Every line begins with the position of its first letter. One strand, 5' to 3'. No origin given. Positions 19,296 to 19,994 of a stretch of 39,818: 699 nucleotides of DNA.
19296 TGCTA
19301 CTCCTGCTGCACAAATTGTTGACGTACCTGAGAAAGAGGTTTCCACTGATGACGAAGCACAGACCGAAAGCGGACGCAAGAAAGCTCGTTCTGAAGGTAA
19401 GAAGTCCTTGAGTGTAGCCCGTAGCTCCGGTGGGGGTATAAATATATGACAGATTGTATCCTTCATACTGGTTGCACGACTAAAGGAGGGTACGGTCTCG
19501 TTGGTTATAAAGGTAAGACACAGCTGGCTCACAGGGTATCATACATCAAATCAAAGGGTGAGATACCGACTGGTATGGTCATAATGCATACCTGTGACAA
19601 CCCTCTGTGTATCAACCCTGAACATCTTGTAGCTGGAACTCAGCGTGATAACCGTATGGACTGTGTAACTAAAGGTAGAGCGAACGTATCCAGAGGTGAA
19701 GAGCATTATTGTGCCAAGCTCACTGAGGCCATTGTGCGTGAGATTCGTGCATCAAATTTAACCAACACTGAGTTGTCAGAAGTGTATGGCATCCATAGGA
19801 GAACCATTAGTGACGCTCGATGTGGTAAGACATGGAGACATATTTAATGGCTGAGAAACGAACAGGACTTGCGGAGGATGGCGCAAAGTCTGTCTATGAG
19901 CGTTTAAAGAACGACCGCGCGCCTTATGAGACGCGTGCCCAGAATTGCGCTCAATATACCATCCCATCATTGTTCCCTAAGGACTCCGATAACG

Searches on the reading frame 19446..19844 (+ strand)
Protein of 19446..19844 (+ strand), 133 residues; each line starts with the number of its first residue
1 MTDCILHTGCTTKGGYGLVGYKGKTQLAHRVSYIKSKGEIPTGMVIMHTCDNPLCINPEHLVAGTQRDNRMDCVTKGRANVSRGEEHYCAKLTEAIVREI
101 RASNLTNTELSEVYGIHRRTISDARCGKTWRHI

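Call 59: search_protein_families(library=pfam, proteins=[window:19446-19844:+], max_evalue=0.01)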
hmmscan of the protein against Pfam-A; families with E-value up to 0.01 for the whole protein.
window:19446-19844:+ (133 aa): 3 families
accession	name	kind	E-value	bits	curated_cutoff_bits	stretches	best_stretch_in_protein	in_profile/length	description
PF13392.12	HNH_3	-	2e-12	47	24.8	1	27-70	2-45/46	HNH endonuclease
PF05551.17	zf-His_Me_endon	-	2.9e-06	27.9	27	1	39-83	63-104/131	Zinc-binding loop region of homing endonuclease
PF20432.4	Xre-like-HTH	-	0.0081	16.9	25.8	0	95-123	14-42/63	Antitoxin Xre-like helix-turn-helix domain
